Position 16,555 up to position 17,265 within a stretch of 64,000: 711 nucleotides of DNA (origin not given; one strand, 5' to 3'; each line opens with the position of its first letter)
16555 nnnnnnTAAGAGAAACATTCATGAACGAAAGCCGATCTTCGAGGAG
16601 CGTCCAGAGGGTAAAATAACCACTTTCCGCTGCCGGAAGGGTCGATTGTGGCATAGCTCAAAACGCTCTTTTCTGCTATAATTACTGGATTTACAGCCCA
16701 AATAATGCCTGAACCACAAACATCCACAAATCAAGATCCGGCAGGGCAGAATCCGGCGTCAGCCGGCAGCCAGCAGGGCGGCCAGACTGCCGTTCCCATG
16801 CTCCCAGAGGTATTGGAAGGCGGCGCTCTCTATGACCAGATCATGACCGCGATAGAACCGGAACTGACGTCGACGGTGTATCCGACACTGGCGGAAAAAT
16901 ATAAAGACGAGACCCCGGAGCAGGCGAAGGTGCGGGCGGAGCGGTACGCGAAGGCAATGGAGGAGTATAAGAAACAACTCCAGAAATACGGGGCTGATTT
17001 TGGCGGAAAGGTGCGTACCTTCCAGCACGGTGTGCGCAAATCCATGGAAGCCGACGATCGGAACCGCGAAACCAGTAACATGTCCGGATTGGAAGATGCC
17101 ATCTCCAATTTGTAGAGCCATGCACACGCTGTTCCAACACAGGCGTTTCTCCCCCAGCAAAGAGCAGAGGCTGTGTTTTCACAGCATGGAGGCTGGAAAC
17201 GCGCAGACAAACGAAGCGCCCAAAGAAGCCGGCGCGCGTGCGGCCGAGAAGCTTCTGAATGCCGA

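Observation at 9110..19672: Four-gene cluster built around a 2367-aa giant protein and an ~830-aa coiled-coil protein, with no recognisable enzymatic domain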

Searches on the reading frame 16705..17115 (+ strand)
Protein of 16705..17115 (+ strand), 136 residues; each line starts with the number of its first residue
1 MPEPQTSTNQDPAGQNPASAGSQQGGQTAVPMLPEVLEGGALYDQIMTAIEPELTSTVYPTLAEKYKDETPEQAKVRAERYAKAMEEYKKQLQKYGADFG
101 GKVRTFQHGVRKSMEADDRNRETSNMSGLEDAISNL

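Call 6: search_protein_families(library=pfam, proteins=[window:16705-17115:+], max_evalue=0.1)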
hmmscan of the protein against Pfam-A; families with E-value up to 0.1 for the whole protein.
window:16705-17115:+ (136 aa): 2 families
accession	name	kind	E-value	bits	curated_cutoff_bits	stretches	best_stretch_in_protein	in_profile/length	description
PF04458.17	DUF505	-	0.054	12.3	28.7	1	64-132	302-370/622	Protein of unknown function (DUF505)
PF24115.1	DUF7389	-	0.066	13.8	27.8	0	73-107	31-64/67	Domain of unknown function (DUF7389)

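Call 23: find_homologous_proteins(query=A1, max_evalue=0.001)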
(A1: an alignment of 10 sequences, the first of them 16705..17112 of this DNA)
Query A1 (10 sequences) (136 aa, profile of the alignment): 58 proteins with E <= 0.001 among 1678 candidates.
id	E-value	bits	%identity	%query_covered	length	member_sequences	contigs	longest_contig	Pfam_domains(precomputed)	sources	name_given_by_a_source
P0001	1.7e-41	158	39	71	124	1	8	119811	-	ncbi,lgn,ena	-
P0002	1.1e-40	156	33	71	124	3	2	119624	-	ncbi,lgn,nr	ncbi:MAG: hypothetical protein KBD00_04520 [Candidatus Peribacteraceae bacterium]|nr:hypothetical pr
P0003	2.8e-38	148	100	100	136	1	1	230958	-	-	-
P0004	1.8e-37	145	29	68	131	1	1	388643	-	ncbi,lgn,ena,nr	ncbi:MAG: hypothetical protein G01um101425_178 [Candidatus Peregrinibacteria bacterium Gr01-1014_25]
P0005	6.9e-37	144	33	69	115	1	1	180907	-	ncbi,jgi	jgi:hypothetical protein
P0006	1.4e-33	133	40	77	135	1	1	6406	-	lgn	-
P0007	1.1e-32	130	44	80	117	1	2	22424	-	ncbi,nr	ncbi:hypothetical protein HY285_05680 [Candidatus Peregrinibacteria bacterium]|nr:hypothetical prote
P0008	1.1e-32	130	41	74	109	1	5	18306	-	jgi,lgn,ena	jgi:hypothetical protein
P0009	1.2e-32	130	42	77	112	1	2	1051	-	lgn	-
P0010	2.2e-32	129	37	68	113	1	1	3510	-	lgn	-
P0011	1.4e-31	126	36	68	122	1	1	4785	-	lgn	-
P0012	1.7e-31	126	45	84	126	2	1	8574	-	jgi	jgi:diphthamide synthase subunit DPH2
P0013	1.8e-31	126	46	91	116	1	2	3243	-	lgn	-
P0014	3.0e-31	125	44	76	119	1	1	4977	-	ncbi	-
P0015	4.5e-31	125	45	73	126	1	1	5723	-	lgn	-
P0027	5.3e-29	118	36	80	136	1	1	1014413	-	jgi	-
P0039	2.0e-27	113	42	77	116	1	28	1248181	-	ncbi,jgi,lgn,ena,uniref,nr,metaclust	ncbi:MAG TPA: hypothetical protein DEB30_01830 [Candidatus Peribacter riflensis]|uniref:Uncharacteri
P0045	6.5e-27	111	48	66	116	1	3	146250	-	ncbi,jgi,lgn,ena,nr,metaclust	ncbi:hypothetical protein AUJ46_03420 [Candidatus Peregrinibacteria bacterium CG1_02_54_53]|nr:MAG: 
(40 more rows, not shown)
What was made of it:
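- On Peregrinibacteria 'small helix protein + tagged hypervariable protein' module (defined in this session): Profile search in call 23.
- The gene-3 family comprises 58 clusters among 5.8 billion proteins, and every cluster carrying an organism name is Peregrinibacteria (call 23).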

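Call 24: find_encoding_contigs(protein=P0039, flank=10000, max_places=2)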
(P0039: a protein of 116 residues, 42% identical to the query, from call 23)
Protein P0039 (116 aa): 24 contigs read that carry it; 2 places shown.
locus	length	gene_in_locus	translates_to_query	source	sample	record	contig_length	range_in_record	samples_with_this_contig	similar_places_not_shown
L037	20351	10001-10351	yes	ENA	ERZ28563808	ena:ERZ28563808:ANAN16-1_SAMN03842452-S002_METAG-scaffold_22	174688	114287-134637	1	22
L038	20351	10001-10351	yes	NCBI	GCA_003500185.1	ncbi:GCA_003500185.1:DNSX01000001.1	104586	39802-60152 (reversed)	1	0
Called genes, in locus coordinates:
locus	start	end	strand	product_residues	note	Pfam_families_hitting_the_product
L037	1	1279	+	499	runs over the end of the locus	PF01943:Polysacc_synt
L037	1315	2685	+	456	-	-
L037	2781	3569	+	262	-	PF00753:Lactamase_B, PF12706:Lactamase_B_2 (faint)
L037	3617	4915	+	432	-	PF00483:NTP_transferase, PF12804:NTP_transf_3, PF25087:GMPPB_C, PF25084:LbH_EIF2B (weak), PF00132:Hexapep (weak)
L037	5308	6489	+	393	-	PF00712:DNA_pol3_beta, PF02767:DNA_pol3_beta_2, PF02768:DNA_pol3_beta_3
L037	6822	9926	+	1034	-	PF17757:UvrB_inter, PF02559:CarD_TRCF_RID, PF00270:DEAD, PF04851:ResIII, PF00271:Helicase_C, PF03461:TRCF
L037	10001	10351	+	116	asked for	-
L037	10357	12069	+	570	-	-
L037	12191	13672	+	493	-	PF03435:Sacchrp_dh_NADP, PF16653:Sacchrp_dh_C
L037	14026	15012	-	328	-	-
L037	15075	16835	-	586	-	PF01336:tRNA_anti-codon, PF00152:tRNA-synt_2, PF02938:GAD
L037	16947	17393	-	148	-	PF22811:Zn_ribbon_NrdR, PF03477:ATP-cone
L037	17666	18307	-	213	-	PF01300:Sua5_yciO_yrdC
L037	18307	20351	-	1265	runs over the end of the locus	PF02811:PHP, PF07733:DNA_pol3_alpha, PF17657:DNA_pol3_finger, PF14579:HHH_6, PF01336:tRNA_anti-codon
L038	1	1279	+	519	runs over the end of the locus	PF01943:Polysacc_synt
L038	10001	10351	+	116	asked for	-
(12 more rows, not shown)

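Call 25: find_encoding_contigs(protein=P0027, flank=10000, max_places=2)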
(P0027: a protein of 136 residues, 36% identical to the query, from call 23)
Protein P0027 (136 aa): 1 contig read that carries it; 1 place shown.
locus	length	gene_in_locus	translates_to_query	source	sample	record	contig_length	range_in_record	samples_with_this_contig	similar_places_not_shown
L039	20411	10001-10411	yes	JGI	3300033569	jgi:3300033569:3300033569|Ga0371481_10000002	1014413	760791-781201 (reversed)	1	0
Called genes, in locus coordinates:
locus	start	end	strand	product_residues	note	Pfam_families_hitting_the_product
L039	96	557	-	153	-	-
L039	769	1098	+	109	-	-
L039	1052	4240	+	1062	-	-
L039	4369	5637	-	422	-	-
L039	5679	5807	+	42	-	-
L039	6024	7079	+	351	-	PF00988:CPSase_sm_chain, PF00117:GATase, PF07722:Peptidase_C26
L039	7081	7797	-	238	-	PF00970:FAD_binding_6 (weak), PF00175:NAD_binding_1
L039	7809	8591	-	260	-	PF01996:F420_ligase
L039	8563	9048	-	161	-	-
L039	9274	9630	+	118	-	-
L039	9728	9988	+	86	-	-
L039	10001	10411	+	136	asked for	-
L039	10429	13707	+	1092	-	-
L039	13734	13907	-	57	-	-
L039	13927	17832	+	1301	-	PF04997:RNA_pol_Rpb1_1, PF00623:RNA_pol_Rpb1_2, PF04983:RNA_pol_Rpb1_3, PF05000:RNA_pol_Rpb1_4, PF04998:RNA_pol_Rpb1_5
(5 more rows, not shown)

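Call 26: find_encoding_contigs(protein=P0045, flank=10000, max_places=2)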
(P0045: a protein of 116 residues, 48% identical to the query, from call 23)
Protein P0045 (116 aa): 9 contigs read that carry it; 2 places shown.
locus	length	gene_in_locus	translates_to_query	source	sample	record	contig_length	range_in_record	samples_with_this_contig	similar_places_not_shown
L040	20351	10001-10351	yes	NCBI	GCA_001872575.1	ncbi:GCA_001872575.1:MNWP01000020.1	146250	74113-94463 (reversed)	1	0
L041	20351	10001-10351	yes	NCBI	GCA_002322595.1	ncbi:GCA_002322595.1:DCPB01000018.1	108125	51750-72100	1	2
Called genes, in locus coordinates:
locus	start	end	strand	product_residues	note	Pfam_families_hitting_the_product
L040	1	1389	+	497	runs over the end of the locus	PF01943:Polysacc_synt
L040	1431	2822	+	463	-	-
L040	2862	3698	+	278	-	PF00753:Lactamase_B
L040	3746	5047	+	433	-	PF00483:NTP_transferase, PF12804:NTP_transf_3, PF25087:GMPPB_C, PF00132:Hexapep (faint), PF25084:LbH_EIF2B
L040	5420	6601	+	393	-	PF00712:DNA_pol3_beta, PF02767:DNA_pol3_beta_2, PF02768:DNA_pol3_beta_3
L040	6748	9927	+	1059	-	PF17757:UvrB_inter, PF13401:AAA_22 (faint), PF02559:CarD_TRCF_RID, PF00270:DEAD, PF04851:ResIII, PF00271:Helicase_C, PF03461:TRCF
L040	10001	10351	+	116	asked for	-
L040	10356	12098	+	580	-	-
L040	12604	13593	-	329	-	-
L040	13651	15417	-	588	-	PF01336:tRNA_anti-codon, PF00152:tRNA-synt_2, PF02938:GAD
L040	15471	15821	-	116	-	PF05635:23S_rRNA_IVP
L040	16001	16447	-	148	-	PF22811:Zn_ribbon_NrdR, PF03477:ATP-cone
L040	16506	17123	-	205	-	PF01300:Sua5_yciO_yrdC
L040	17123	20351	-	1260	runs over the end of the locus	PF02811:PHP, PF07733:DNA_pol3_alpha, PF17657:DNA_pol3_finger, PF14579:HHH_6, PF01336:tRNA_anti-codon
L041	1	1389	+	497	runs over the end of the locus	PF01943:Polysacc_synt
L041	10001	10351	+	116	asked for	-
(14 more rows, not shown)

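Call 30: find_related_loci(query=A2, collection=metagenome_contigs, flank=10000)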
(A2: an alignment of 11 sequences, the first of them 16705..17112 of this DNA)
Query A2 (136 aa) in metagenome_contigs; peptide patterns used: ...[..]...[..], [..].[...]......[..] (x = any residue, [..] = any of these).
159 stretches matched a pattern; 53 encode a relative of the query (tblastn E <= 1e-3); 53 distinct loci.
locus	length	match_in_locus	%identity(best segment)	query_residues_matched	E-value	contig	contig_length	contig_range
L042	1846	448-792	48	22-136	1e-32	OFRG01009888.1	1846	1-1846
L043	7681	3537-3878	45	22-135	8e-26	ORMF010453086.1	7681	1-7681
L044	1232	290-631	40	11-134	4e-23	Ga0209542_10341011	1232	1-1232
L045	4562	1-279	47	43-135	1e-21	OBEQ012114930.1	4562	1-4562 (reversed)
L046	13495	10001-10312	40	31-134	2e-21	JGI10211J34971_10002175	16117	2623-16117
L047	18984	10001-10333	39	15-135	3e-21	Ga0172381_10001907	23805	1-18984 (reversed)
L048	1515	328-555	54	24-99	6e-21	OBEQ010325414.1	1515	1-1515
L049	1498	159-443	47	14-109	5e-21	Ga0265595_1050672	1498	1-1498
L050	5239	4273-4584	40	31-134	1e-20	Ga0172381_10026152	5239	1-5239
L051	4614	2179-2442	48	20-109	1e-20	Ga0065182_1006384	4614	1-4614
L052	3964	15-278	48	20-109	1e-20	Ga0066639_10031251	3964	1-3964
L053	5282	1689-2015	43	28-132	3e-20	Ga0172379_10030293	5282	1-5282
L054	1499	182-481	42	30-129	5e-20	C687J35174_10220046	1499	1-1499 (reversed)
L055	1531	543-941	37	11-133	7e-20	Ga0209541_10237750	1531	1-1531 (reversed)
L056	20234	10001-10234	49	30-107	1e-19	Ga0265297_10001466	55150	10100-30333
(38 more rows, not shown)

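Call 54: search_protein_families(library=phrogs, proteins=[window:16705-17112:+], max_evalue=0.01)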
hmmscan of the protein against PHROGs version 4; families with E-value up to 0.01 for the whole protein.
window:16705-17112:+ (136 aa): 0 families

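Call 59: predict_structure(alignment_id=A3)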
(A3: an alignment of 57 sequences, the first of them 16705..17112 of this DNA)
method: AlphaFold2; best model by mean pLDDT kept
length: 136 residues; sequences in the alignment: 57
mean_pLDDT: 86.8   pTM: 0.64
mean pLDDT of the five models: 86.8, 86.4, 85.6, 85.6, 82.1
residues with pLDDT >= 90: 104; 70-90: 4; 50-70: 19; < 50: 9
segments of 3 or more residues with pLDDT < 50: none
pLDDT, mean of each block of 10 residues (from residue 1): 55 53 61 92 98 97 97 98 98 97 95 92 94 93
secondary structure, 60 per line:
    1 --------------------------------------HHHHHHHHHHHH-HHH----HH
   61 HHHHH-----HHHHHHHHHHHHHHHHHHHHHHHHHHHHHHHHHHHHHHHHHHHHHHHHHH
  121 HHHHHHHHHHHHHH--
elements in order: H39-50 H59-65 H71-134
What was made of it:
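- On T7SSb LXG toxin / WXG100 / Lap partners: The AlphaFold model of gene 3 is a single 64-residue helix with no hairpin (call 59).
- Closest known: Lap-LXG. Different: The small protein is one long helix rather than a hairpin (call 59).
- The small protein is a single long helix, not a WXG hairpin (call 59).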

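Call 63: fold_search(model_id=the predicted structure, library=pdb)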
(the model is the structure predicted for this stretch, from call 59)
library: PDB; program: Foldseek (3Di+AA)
matches with E <= 10: 7; with E <= 0.001: 0
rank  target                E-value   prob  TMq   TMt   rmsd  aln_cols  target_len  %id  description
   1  4afl_F                3.1e+00  0.18  0.32  0.44   5.6        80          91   18  The crystal structure of the ING4 dimerization domain reveals the functional organization of the ING family of chromat (released 2012-02-22)
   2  2rvq_MODEL_1_D        5.9e+00  0.02  0.15  0.15  18.9       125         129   16  Solution structure of the isolated histone H2A-H2B heterodimer (released 2016-05-25)
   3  9r68_I                7.1e+00  0.06  0.27  0.06  16.9        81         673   17  CPS secretion pathway Wza-Wzc_C1 (Conf 2) (released 2026-03-04)
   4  9rgw_A                7.6e+00  0.06  0.23  0.28  16.7        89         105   17  X-ray crystal structure of a de novo designed single-chain antiparallel 3-helix coiled-coil bundle, sc-apCC3-CW2 (released 2025-09-03)
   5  5mto_A                8.1e+00  0.05  0.25  0.29   6.5        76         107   24  N-terminal domain of the human tumor suppressor ING5 C19S mutant (released 2018-02-28)
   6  9rgw_B                8.6e+00  0.07  0.26  0.33  17.3        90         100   17  X-ray crystal structure of a de novo designed single-chain antiparallel 3-helix coiled-coil bundle, sc-apCC3-CW2 (released 2025-09-03)
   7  4afl_C                9.8e+00  0.06  0.27  0.32   5.1        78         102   15  The crystal structure of the ING4 dimerization domain reveals the functional organization of the ING family of chromat (released 2012-02-22)
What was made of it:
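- Tried and rejected: Foldseek with the gene-3 model gave a best E of 3 (call 63).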

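Call 68: search_protein_families(library=ncbifam, proteins=[window:16705-17112:+], max_evalue=0.1)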
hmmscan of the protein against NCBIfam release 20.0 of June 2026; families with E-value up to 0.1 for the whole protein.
window:16705-17112:+ (136 aa): 1 family
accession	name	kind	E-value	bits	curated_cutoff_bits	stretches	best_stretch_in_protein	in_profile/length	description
NF002813.0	PRK02958.1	equivalog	0.0069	16.5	83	1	90-124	23-57/73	Sec-independent protein translocase subunit TatA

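Call 92: search_protein_families(library=padloc, proteins=[window:16705-17112:+], max_evalue=0.01)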
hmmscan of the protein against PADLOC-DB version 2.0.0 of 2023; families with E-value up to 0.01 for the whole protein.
window:16705-17112:+ (136 aa): 0 families

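Call 94: find_related_loci(query=A2, collection=viral_contigs, flank=5000)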
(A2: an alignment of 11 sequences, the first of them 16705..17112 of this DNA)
Query A2 (136 aa) in viral_contigs; peptide patterns used: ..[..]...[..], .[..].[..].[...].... (x = any residue, [..] = any of these).
122 stretches matched a pattern, but none encodes a relative of the query by tblastn (E <= 1e-3).

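Call 101: search_solved_structures(query=A3, max_evalue=5)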
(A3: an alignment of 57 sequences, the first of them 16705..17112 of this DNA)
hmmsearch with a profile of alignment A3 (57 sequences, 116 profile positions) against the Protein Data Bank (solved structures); distinct sequences matched with E-value up to 5: 4.
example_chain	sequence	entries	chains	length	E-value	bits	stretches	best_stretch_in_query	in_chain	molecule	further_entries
3vwo_A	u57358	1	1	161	1.8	11.8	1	50-77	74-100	Peptidoglycan hydrolase FlgJ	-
6af0_A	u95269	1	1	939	1.9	11.8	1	43-73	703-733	Ctr9 protein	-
2zyc_A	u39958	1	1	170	1.9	11.7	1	50-77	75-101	Peptidoglycan hydrolase FlgJ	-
3k3t_A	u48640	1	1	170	1.9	11.7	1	50-77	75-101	Peptidoglycan hydrolase FlgJ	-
